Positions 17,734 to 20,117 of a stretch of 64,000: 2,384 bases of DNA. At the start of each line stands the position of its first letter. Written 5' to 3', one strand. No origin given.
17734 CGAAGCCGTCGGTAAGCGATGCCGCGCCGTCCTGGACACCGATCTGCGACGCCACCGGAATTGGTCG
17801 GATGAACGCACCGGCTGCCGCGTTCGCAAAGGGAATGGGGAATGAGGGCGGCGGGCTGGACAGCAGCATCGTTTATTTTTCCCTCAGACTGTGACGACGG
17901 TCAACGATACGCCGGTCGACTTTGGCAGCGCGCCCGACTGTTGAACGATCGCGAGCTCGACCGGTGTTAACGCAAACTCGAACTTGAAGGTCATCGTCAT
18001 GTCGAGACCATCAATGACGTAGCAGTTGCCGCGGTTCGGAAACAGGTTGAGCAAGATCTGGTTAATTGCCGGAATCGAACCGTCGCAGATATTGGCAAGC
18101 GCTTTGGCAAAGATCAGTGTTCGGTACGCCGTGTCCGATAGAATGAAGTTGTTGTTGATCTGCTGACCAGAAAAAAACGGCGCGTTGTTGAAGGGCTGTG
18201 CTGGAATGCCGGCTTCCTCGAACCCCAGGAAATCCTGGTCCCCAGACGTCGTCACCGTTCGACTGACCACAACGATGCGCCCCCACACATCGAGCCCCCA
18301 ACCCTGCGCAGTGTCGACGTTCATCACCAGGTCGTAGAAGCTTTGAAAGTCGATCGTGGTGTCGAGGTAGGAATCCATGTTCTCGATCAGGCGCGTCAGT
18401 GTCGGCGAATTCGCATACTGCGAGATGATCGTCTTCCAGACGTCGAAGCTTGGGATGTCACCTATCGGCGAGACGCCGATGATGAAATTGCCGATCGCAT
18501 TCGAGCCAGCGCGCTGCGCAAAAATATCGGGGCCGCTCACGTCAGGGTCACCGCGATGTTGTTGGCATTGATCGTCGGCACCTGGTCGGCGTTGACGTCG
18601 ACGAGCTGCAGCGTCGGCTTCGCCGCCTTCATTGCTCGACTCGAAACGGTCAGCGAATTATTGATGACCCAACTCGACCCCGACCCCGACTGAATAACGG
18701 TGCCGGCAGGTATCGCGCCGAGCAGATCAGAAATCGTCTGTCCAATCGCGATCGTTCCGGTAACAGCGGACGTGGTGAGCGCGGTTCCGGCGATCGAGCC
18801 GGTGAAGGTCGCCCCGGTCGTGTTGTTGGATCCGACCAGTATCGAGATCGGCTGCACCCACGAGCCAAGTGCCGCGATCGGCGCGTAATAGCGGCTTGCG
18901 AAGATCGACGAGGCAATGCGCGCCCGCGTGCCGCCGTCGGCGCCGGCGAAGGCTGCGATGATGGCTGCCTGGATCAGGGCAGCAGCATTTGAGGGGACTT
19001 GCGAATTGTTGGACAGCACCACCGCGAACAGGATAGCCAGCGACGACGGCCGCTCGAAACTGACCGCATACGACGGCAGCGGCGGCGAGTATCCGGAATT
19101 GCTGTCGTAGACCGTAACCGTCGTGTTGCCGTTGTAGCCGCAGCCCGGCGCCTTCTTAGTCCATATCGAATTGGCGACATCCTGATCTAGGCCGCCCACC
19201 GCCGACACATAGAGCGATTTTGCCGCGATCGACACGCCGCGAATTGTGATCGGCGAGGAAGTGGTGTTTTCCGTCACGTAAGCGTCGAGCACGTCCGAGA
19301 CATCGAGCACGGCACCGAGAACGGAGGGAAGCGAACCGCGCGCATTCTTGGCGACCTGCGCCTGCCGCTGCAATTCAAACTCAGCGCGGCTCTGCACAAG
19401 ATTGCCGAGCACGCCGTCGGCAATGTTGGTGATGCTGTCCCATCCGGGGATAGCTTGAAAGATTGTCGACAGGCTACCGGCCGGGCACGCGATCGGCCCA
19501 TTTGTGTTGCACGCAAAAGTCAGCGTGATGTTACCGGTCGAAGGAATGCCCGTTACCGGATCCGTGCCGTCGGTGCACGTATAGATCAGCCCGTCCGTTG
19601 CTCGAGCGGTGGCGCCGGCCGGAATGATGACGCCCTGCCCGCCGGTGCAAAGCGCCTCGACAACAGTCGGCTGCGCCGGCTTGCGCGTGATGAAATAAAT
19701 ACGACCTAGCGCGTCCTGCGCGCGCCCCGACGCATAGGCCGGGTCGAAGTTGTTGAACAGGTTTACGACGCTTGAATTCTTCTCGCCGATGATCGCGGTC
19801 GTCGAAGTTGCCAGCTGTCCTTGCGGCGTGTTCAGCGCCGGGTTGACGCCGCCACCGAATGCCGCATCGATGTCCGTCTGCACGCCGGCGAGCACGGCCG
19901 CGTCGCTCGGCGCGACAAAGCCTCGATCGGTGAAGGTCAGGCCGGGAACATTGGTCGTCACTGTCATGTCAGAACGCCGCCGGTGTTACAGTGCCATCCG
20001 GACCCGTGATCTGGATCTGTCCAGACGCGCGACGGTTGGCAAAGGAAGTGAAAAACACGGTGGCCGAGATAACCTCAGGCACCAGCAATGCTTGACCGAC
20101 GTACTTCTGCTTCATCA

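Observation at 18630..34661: A shared about 60 aa 'TGSIAG' module grafted onto sheath, baseplate J and a head protein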

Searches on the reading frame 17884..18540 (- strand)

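Call 85: search_protein_families(library=pfam, proteins=[window:17884-18540:-], max_evalue=0.001)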
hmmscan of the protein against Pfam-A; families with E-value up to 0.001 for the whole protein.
window:17884-18540:- (218 aa): 1 family
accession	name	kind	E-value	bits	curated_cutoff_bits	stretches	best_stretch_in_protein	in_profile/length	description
PF11041.13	DUF2612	-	3.7e-55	187.1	23.5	1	36-213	3-179/181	Protein of unknown function (DUF2612)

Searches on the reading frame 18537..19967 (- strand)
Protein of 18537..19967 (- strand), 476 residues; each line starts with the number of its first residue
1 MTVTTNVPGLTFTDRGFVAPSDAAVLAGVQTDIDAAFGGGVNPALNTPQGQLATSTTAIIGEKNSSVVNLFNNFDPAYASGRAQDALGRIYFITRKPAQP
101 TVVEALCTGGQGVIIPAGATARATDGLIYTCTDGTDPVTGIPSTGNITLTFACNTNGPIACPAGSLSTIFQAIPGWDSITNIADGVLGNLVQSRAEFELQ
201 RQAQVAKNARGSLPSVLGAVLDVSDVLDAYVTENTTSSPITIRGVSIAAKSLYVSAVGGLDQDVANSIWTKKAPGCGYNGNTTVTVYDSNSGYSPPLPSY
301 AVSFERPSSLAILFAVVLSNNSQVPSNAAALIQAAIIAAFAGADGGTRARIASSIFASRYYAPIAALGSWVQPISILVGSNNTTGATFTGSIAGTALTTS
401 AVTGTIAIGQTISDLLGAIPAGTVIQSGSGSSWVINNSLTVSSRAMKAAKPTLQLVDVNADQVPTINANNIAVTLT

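Call 8: search_protein_families(library=pfam, proteins=[window:18537-19967:-], max_evalue=1)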
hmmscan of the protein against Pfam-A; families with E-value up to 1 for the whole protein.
window:18537-19967:- (476 aa): 1 family
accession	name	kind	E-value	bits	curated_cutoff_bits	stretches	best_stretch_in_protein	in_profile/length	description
PF04865.19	Baseplate_J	-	9.3e-09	35.4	21.1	1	86-188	7-109/255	Baseplate J-like protein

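Call 9: search_protein_families(library=phrogs, proteins=[window:18537-19967:-], max_evalue=0.01)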
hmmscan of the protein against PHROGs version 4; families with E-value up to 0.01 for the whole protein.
window:18537-19967:- (476 aa): 2 families
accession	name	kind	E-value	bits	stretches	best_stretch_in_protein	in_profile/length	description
phrog_6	-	tail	2.3e-44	153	1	4-473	54-428/548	baseplate wedge subunit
phrog_30339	-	unknown function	8.3e-31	107.9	1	3-130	7-134/150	-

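Call 34: search_solved_structures(query=window:18537-19967:-, max_evalue=0.01, show_alignments=2)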
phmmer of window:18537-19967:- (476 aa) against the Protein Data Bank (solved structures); distinct sequences matched with E-value up to 0.01: 6.
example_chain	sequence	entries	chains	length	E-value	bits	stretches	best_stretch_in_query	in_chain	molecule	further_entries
9zd7_0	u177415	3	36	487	5e-24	88.4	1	155-375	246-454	gp88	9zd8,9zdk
8env_J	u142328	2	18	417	2.2e-11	46.7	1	13-293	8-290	Baseplate_J domain-containing protein gp44 | Triplex gp44-b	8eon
9b45_j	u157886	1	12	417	2.4e-11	46.6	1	13-293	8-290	gp45-a Baseplate wedge 1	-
7kh1_A5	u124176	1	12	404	7.6e-09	38.4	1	10-246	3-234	baseplate wedge protein, gp16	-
9ndy_H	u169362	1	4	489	9.3e-09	38.1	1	155-301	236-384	Wedge protein 2 (gp023)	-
7yfz_A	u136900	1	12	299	1.4e-05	27.6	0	15-98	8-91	Pam3 baseplate wedge gp22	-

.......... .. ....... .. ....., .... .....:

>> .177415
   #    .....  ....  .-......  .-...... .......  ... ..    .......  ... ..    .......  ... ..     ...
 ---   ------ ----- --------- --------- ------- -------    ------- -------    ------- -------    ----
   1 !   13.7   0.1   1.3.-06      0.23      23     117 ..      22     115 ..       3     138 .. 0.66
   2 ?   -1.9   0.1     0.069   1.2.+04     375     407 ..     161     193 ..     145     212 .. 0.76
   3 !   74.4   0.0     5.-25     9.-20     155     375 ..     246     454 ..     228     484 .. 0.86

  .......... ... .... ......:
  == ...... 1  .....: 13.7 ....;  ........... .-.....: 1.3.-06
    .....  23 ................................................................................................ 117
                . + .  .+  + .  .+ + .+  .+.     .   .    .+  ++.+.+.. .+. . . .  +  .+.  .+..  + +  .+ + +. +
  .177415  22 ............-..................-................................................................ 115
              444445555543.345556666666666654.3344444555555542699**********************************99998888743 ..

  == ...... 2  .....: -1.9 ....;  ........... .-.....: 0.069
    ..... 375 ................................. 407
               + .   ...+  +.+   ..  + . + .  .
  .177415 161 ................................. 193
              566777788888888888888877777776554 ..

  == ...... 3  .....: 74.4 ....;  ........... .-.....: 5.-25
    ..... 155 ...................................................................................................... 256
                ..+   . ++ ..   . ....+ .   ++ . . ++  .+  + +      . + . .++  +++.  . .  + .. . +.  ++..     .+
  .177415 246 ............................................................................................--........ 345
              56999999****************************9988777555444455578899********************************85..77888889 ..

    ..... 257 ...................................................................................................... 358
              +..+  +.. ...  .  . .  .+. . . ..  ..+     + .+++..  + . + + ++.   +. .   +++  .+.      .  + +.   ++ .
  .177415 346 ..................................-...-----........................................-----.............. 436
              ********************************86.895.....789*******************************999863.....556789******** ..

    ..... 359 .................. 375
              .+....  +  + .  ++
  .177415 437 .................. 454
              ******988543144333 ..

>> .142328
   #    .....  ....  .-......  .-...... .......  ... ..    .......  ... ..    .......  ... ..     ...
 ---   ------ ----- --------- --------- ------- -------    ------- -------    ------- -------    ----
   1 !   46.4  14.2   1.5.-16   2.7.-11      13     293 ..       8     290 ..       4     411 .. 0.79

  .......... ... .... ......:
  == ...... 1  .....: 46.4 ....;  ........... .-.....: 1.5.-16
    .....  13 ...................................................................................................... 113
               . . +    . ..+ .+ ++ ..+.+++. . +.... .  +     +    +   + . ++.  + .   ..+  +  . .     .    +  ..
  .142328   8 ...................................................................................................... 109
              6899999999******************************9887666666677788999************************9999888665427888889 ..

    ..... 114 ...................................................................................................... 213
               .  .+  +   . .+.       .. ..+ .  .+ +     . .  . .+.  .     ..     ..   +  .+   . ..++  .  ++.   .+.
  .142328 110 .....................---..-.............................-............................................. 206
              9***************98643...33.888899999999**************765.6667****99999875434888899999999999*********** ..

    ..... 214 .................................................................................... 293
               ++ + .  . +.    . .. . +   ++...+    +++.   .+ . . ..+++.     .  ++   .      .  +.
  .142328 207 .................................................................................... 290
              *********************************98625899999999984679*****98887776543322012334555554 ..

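Call 81: search_protein_families(library=ncbifam, proteins=[window:18537-19967:-], max_evalue=0.01)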
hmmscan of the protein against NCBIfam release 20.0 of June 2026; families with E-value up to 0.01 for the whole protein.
window:18537-19967:- (476 aa): 0 families

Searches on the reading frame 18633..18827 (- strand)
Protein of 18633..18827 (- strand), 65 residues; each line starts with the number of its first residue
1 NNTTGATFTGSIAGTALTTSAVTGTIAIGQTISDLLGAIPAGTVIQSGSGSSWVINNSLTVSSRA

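Call 14: search_protein_families(library=pfam, proteins=[window:18633-18827:-], max_evalue=10)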
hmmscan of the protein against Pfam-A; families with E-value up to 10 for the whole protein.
seq(65 aa): 1 family
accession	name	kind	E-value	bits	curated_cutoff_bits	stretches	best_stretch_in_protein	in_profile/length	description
PF00529.27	CusB_dom_1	-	0.13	12.9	26.5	1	6-60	28-82/89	Cation efflux system protein CusB domain 1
